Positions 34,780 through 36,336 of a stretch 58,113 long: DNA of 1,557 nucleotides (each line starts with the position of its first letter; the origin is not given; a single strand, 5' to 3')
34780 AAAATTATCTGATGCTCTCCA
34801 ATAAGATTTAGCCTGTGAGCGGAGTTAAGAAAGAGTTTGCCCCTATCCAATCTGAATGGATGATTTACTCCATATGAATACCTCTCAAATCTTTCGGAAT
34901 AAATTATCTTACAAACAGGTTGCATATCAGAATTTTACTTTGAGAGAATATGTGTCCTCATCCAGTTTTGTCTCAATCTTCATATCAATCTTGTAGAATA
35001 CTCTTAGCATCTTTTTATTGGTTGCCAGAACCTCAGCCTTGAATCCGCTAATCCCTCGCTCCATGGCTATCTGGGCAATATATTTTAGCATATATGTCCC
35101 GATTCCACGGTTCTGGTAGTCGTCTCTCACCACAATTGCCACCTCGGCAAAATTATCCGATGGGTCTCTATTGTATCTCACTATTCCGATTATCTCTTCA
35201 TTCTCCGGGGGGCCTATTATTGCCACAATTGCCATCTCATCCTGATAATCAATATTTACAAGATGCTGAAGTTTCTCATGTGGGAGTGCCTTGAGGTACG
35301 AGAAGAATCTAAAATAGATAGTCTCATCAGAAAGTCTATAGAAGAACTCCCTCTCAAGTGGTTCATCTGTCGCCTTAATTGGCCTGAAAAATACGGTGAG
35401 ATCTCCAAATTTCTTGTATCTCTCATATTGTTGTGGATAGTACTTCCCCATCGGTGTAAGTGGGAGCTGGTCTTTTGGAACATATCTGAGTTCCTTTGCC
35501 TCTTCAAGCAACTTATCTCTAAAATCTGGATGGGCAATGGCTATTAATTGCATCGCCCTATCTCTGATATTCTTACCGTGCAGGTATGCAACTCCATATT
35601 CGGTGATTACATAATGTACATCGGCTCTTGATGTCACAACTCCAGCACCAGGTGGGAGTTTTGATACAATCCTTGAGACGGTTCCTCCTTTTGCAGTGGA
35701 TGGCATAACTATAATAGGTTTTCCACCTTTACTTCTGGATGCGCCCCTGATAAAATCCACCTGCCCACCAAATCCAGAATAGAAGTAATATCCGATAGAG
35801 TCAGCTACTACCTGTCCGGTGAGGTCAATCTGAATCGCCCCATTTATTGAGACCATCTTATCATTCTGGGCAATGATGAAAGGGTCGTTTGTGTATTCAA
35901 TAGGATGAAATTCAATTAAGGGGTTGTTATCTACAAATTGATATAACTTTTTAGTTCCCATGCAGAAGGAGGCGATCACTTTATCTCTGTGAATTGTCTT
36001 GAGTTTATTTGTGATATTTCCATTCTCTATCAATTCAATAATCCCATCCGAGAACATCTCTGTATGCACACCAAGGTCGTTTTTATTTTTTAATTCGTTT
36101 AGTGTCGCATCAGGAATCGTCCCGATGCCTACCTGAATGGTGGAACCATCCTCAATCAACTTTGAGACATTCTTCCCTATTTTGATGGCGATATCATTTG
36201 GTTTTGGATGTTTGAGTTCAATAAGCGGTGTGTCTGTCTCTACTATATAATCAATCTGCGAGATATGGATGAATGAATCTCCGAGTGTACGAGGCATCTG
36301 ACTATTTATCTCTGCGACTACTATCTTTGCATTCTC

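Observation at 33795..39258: Compact operon joining acyl-CoA formation, a Pat-like GNAT acyltransferase and an HDAC-type deacylase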

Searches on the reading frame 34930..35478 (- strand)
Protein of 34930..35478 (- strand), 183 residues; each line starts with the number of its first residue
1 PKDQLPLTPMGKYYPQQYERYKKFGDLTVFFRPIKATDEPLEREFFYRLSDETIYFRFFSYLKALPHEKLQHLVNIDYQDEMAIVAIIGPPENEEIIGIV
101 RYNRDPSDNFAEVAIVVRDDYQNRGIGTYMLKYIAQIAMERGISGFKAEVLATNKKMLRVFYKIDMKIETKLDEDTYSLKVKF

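Call 32: search_solved_structures(query=window:34930-35478:-, max_evalue=0.001, show_alignments=4)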
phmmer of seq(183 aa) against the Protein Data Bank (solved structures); distinct sequences matched with E-value up to 0.001: 12.
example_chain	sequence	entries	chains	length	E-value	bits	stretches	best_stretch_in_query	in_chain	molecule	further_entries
9isq_A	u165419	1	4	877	1.4e-23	87.1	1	13-179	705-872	Protein acetyltransferase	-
9it0_A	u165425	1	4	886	1.4e-23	87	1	13-179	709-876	Protein acetyltransferase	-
4nxy_A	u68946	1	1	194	3.2e-19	72.9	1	27-163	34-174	Acyl-CoA synthetase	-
4u5y_A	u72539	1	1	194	5.9e-19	72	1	27-163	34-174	Acyl-CoA synthetase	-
4orf_A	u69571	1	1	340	8.4e-11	45.4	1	31-163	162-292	Acetyltransferase Pat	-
4oll_A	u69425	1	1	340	8.5e-11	45.4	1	31-163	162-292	Acetyltransferase Pat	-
4ava_A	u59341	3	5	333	2e-10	44.2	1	29-160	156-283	LYSINE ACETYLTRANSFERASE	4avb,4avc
4onu_A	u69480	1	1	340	5.7e-10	42.7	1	31-163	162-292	Acetyltransferase Pat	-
3f8k_A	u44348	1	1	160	1.7e-07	34.6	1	35-174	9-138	Protein acetyltransferase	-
2ae6_A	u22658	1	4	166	6.8e-05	26.2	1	70-176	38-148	acetyltransferase, GNAT family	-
2bei_A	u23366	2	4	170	0.00054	23.3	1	115-162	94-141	Diamine acetyltransferase 2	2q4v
1vhs_A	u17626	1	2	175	0.00079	22.7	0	102-163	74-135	similar to phosphinothricin acetyltransferase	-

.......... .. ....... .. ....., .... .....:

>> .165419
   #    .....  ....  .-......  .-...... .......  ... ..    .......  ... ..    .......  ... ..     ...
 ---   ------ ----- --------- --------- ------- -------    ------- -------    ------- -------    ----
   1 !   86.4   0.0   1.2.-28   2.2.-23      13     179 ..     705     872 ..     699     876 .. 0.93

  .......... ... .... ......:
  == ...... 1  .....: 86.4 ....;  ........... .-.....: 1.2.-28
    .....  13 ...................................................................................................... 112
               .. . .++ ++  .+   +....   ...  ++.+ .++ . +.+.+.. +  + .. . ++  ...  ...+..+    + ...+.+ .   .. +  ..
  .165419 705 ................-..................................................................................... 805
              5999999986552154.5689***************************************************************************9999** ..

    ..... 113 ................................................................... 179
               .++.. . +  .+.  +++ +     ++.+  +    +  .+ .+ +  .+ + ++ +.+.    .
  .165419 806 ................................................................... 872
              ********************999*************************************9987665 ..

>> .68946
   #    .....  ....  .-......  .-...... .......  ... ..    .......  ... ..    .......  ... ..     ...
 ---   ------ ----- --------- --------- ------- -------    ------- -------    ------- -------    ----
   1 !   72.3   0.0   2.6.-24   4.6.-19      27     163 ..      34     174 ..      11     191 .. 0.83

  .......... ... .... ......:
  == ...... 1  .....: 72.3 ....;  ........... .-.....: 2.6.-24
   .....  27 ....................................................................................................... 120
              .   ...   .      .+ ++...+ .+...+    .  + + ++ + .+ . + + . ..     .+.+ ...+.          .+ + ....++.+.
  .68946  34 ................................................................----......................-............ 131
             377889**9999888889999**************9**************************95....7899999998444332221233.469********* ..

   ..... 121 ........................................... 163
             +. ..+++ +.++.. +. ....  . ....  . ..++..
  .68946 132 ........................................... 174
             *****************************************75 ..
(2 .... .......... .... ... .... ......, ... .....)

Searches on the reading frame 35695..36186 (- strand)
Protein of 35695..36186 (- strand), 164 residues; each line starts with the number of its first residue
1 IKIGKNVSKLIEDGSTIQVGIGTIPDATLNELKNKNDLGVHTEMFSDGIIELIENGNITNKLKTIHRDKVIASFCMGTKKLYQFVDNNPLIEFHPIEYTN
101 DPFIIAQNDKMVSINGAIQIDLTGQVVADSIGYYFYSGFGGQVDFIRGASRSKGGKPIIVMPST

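Call 61: search_solved_structures(query=window:35695-36186:-, max_evalue=0.00001, show_alignments=5)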
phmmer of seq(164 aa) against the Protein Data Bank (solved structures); distinct sequences matched with E-value up to 0.00001: 12.
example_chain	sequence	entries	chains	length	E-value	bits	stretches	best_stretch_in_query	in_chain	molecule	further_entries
9vag_F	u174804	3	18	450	1.9e-66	226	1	2-164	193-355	4-hydroxybutyrate coenzyme A transferase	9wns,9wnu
3eh7_A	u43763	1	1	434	8.1e-62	211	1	3-164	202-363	4-hydroxybutyrate CoA-transferase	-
3d3u_A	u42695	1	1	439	3.3e-58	199.2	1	1-164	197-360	4-hydroxybutyrate CoA-transferase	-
3gk7_A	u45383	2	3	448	2.6e-53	183.3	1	3-163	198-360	4-Hydroxybutyrate CoA-transferase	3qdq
2oas_A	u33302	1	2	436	4.2e-53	182.6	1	2-164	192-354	4-hydroxybutyrate coenzyme A transferase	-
3qli_A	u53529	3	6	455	5.7e-46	159.4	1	6-164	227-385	Coenzyme A transferase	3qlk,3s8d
4n8h_A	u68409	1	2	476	6.1e-46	159.3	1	6-164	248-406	4-hydroxybutyrate coenzyme A transferase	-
4n8i_A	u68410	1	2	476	6.2e-46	159.3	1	6-164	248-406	4-hydroxybutyrate coenzyme A transferase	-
4n8j_A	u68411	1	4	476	6.2e-46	159.3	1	6-164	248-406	Putative 4-hydroxybutyrate coenzyme A transferase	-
4n8l_A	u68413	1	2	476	1.6e-45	158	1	6-164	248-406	Putative 4-hydroxybutyrate coenzyme A transferase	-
4n8k_A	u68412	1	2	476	4.3e-45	156.6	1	6-164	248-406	Putative 4-hydroxybutyrate coenzyme A transferase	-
2nvv_A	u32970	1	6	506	7.5e-07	32.3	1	10-150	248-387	Acetyl-CoA hydrolase/transferase family protein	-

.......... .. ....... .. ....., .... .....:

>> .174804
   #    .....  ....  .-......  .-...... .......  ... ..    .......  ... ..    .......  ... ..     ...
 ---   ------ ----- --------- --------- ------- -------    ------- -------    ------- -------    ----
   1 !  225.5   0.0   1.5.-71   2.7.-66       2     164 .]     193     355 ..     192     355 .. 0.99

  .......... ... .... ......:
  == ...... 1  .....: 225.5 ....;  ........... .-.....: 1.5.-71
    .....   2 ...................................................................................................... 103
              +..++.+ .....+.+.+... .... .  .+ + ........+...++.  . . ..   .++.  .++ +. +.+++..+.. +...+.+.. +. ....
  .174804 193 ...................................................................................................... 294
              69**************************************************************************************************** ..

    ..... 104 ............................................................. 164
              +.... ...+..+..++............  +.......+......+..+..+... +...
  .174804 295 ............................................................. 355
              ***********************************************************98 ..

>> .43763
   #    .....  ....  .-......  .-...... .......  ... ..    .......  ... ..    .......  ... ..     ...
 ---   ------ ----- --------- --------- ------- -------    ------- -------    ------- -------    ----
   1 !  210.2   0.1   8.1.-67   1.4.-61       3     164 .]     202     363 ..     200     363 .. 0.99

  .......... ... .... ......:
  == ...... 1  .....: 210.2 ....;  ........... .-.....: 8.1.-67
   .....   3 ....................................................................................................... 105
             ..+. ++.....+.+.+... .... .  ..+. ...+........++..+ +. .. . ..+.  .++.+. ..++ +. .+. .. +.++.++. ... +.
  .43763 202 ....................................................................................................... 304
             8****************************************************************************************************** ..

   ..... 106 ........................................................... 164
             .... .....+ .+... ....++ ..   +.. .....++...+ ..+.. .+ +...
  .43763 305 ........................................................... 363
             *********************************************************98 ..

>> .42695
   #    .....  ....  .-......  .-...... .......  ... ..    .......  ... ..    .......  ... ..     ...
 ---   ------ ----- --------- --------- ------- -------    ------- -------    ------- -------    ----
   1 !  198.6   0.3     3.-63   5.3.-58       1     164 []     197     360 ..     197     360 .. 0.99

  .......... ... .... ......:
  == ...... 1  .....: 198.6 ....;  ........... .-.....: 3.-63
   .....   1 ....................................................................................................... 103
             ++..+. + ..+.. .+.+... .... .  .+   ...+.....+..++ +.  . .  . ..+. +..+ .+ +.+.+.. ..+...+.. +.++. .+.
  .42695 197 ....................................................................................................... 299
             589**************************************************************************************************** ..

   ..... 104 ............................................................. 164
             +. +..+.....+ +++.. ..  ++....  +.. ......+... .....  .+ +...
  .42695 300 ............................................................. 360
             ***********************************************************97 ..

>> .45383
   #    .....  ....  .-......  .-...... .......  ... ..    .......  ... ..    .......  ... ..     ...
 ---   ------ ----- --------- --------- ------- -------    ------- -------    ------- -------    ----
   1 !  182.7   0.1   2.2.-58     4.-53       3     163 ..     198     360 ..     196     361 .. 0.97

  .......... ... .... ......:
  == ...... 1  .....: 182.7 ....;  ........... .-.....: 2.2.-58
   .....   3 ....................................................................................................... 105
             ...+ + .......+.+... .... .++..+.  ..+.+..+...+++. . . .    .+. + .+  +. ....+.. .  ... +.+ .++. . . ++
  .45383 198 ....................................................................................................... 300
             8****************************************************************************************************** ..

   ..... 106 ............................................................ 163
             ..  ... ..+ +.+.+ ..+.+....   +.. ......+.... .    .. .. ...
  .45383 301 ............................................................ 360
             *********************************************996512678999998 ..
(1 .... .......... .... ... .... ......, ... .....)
